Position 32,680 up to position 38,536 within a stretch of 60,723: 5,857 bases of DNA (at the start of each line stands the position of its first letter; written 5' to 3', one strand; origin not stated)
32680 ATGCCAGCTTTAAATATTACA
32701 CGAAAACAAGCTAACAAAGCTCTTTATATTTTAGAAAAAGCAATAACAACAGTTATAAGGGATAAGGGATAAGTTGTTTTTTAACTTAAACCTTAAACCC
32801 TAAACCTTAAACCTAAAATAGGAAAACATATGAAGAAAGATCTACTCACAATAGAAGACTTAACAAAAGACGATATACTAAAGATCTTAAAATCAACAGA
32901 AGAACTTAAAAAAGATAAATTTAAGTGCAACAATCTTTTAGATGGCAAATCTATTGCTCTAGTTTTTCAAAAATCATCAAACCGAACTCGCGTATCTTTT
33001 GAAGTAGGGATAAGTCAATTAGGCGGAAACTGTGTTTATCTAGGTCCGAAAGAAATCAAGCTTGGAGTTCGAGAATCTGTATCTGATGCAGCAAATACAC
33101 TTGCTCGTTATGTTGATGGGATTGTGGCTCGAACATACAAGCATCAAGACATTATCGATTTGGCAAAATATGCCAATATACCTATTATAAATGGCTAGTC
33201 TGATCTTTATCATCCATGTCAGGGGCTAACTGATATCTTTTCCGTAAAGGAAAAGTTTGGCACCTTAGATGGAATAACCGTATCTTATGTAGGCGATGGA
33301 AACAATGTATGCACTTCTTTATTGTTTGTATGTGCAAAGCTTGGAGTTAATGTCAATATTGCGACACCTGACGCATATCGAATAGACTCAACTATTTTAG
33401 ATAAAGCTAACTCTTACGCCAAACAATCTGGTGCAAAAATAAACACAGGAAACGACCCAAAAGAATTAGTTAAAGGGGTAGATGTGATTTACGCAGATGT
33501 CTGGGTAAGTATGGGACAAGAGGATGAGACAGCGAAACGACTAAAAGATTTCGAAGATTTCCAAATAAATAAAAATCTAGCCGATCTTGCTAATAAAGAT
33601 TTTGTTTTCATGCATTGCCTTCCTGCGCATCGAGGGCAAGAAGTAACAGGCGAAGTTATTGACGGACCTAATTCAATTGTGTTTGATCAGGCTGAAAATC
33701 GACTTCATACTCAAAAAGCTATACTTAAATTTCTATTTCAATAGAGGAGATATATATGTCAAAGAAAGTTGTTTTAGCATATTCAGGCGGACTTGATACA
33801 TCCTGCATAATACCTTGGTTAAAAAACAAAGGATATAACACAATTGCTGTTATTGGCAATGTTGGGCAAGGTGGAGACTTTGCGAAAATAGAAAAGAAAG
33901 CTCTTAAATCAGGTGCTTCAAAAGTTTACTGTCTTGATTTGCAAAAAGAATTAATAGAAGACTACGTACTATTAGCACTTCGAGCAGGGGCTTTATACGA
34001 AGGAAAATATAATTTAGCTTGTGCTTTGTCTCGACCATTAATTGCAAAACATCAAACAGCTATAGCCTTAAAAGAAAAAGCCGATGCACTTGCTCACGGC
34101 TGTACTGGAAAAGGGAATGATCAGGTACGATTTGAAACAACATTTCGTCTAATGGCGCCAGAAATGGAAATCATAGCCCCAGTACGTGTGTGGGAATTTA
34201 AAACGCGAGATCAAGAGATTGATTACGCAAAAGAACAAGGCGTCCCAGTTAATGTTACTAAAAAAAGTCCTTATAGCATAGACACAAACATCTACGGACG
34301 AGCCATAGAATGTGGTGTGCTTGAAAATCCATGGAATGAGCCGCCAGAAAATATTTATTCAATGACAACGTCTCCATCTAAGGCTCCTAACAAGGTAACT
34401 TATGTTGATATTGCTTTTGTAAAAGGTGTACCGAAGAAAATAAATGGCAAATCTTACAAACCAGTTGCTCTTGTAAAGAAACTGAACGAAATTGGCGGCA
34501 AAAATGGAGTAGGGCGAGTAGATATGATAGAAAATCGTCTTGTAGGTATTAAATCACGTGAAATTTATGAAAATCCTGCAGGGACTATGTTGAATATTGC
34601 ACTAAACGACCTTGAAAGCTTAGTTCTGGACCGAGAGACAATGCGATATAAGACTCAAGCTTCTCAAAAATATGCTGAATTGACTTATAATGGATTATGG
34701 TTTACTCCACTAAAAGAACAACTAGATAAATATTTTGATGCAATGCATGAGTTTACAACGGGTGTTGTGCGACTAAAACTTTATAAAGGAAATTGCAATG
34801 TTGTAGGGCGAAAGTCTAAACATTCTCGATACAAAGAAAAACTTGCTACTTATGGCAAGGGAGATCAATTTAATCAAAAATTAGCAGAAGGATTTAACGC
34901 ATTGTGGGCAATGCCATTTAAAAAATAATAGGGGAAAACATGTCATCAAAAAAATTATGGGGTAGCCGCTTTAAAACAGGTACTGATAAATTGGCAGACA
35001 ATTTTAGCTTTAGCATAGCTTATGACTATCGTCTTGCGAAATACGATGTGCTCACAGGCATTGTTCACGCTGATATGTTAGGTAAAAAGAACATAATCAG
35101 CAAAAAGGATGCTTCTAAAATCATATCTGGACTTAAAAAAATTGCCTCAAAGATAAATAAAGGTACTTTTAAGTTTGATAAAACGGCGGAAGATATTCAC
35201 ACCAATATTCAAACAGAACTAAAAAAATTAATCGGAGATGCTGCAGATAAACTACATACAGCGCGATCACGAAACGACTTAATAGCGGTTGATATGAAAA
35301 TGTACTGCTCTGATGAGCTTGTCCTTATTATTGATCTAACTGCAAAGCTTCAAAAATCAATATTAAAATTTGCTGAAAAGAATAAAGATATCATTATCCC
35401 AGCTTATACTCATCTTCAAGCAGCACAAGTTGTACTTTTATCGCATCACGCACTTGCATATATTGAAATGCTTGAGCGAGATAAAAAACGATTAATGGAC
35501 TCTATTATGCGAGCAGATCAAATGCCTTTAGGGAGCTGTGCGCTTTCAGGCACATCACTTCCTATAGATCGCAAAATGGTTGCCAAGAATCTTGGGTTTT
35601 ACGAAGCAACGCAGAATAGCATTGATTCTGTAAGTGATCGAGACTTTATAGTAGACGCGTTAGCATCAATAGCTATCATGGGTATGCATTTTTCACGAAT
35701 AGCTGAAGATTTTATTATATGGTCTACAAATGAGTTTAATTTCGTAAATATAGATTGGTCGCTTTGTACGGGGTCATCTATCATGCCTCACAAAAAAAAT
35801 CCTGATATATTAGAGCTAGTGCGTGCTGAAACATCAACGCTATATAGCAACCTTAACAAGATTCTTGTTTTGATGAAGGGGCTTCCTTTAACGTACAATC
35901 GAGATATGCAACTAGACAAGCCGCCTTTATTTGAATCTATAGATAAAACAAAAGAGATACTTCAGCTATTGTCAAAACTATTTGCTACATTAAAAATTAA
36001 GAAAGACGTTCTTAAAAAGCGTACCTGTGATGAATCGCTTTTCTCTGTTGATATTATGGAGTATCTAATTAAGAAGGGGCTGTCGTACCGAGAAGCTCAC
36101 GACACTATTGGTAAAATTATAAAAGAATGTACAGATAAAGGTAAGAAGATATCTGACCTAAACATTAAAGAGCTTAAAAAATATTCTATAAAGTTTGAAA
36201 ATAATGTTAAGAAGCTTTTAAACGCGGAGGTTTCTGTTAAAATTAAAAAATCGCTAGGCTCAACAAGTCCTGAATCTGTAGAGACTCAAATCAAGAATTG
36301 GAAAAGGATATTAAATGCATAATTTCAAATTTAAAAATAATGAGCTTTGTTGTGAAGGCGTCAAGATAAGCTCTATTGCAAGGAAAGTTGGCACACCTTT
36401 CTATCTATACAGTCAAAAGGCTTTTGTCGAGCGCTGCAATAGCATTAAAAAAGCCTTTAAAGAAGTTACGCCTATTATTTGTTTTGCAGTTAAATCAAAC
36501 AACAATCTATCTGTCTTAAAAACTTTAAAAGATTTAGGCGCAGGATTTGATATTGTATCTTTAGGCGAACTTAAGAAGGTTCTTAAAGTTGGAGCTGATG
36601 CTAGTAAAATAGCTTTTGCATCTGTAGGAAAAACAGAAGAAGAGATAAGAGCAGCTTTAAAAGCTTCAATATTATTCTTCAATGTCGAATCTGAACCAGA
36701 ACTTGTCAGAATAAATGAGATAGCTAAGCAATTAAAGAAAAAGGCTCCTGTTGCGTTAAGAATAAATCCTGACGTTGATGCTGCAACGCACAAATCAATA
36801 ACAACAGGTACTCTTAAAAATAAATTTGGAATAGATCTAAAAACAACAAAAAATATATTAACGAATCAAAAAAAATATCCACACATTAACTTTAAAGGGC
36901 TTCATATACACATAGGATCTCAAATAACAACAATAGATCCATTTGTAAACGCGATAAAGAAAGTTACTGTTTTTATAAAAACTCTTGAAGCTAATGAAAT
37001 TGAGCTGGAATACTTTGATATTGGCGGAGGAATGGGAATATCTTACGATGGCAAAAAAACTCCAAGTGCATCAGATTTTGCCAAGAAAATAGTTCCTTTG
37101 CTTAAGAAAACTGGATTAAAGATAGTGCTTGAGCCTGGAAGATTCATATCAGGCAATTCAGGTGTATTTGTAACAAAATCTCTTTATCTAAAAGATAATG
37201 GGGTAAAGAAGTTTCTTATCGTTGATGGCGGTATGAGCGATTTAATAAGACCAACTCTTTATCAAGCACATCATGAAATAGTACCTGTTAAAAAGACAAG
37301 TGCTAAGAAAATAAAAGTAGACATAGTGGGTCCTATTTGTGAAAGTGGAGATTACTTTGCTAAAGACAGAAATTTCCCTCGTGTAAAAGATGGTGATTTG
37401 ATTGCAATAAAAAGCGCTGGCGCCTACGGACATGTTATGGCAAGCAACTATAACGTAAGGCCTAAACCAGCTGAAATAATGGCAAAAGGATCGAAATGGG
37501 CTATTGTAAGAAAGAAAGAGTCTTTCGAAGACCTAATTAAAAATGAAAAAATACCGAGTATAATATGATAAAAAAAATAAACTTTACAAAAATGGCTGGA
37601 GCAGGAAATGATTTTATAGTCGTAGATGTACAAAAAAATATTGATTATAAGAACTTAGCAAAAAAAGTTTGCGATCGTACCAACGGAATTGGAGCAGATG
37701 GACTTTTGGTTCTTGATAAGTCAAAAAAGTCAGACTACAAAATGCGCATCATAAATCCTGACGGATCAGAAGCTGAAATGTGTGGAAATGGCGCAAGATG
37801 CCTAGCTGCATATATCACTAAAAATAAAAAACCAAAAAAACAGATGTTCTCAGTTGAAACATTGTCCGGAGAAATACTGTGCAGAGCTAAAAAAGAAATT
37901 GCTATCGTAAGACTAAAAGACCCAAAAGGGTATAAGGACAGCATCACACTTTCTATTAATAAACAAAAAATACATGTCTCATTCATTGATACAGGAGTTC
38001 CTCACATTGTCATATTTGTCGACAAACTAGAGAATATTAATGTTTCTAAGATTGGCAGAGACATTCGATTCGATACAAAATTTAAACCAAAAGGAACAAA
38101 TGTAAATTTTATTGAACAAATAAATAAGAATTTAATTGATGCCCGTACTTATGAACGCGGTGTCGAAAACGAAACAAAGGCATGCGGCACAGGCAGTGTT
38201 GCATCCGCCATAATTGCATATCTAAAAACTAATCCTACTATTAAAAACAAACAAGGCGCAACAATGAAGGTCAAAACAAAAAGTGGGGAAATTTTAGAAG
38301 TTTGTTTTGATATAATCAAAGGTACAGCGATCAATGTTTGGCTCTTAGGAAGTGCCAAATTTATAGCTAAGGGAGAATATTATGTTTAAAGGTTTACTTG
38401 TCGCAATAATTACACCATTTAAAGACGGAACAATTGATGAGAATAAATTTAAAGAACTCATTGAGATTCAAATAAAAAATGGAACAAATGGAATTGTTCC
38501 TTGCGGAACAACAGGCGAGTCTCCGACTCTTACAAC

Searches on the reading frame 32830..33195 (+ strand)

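Call 72: search_protein_families(library=pfam, proteins=[window:32830-33195:+], max_evalue=1e-10)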
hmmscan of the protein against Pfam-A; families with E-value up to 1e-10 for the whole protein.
window:32830-33195:+ (122 aa): 1 family
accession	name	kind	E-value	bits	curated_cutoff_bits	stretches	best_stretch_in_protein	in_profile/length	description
PF02729.26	OTCace_N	-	1e-36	126.7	29.9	1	3-122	1-128/148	Aspartate/ornithine carbamoyltransferase, carbamoyl-P binding domain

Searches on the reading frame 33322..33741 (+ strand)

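Call 72: search_protein_families(library=pfam, proteins=[window:33322-33741:+], max_evalue=1e-10)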
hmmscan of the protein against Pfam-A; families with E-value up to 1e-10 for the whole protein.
window:33322-33741:+ (140 aa): 1 family
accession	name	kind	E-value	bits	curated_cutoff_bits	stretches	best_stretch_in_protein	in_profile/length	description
PF00185.30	OTCace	-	1.6e-53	181.4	29.4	1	1-137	20-156/157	Aspartate/ornithine carbamoyltransferase, Asp/Orn binding domain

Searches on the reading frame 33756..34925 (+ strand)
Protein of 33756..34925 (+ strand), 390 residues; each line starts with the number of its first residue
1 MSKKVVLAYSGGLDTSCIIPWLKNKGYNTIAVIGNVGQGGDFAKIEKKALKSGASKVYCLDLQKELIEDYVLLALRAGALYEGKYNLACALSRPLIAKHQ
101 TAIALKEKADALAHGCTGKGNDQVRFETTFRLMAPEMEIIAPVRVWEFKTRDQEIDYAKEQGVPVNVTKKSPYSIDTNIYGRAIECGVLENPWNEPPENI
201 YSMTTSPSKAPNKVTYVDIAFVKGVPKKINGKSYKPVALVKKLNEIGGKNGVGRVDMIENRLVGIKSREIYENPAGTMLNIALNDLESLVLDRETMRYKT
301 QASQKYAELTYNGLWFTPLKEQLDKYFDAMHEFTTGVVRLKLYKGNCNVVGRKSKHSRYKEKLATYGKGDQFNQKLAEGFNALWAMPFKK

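Call 72: search_protein_families(library=pfam, proteins=[window:33756-34925:+], max_evalue=1e-10)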
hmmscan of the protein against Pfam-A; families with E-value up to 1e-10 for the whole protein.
window:33756-34925:+ (390 aa): 2 families
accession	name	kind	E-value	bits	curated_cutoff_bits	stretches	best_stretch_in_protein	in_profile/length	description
PF20979.2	Arginosuc_syn_C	-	2.3e-84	282.8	27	1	173-389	1-217/219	Arginosuccinate synthase C-terminal domain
PF00764.25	Arginosuc_synth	-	2e-62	210.4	27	1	4-164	1-162/162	Arginosuccinate synthase N-terminal HUP domain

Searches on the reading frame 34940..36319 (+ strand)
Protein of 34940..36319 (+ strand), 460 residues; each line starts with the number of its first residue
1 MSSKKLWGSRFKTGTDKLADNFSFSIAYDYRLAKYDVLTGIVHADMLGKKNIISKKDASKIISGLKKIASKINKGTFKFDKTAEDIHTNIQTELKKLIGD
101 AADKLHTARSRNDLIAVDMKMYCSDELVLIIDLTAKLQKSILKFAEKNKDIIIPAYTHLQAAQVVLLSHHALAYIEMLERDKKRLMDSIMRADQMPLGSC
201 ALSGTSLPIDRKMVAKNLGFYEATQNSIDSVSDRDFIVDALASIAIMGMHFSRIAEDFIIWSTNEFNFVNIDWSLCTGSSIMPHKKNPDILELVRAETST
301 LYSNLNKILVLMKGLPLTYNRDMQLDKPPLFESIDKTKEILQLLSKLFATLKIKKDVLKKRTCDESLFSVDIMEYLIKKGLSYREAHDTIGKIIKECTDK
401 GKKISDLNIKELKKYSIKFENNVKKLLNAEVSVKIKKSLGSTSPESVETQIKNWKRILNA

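Call 72: search_protein_families(library=pfam, proteins=[window:34940-36319:+], max_evalue=1e-10)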
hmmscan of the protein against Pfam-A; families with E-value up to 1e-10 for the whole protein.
window:34940-36319:+ (460 aa): 2 families
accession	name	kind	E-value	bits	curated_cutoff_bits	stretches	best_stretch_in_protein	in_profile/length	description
PF00206.25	Lyase_1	-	7.3e-64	216.6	27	1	10-296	2-305/312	Lyase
PF14698.11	ASL_C2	-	3.1e-16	60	27.3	1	370-434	5-69/69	Argininosuccinate lyase C-terminal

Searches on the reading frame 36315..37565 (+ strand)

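Call 72: search_protein_families(library=pfam, proteins=[window:36315-37565:+], max_evalue=1e-10)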
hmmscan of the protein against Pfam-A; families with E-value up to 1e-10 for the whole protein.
window:36315-37565:+ (417 aa): 2 families
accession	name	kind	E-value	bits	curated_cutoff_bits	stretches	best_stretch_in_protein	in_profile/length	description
PF02784.22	Orn_Arg_deC_N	-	3.4e-62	210.5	23.4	1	37-279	4-246/247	Pyridoxal-dependent decarboxylase, pyridoxal binding domain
PF00278.28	Orn_DAP_Arg_deC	-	1.2e-27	96.5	23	1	30-369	2-95/95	Pyridoxal-dependent decarboxylase, C-terminal sheet domain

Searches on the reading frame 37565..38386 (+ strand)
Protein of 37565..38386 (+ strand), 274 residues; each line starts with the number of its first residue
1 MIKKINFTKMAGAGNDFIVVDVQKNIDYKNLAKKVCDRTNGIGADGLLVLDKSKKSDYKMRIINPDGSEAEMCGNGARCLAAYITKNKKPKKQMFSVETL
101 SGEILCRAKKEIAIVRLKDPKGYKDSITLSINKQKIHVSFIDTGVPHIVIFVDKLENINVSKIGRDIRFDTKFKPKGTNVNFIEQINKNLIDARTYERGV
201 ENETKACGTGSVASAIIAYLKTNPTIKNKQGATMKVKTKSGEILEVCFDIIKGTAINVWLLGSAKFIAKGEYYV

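Call 72: search_protein_families(library=pfam, proteins=[window:37565-38386:+], max_evalue=1e-10)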
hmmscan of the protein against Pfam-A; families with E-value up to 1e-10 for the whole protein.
window:37565-38386:+ (274 aa): 1 family
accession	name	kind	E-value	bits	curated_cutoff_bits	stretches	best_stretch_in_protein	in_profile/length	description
PF01678.24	DAP_epimerase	-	3.2e-50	169.7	34.7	2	7-111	1-107/121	Diaminopimelate epimerase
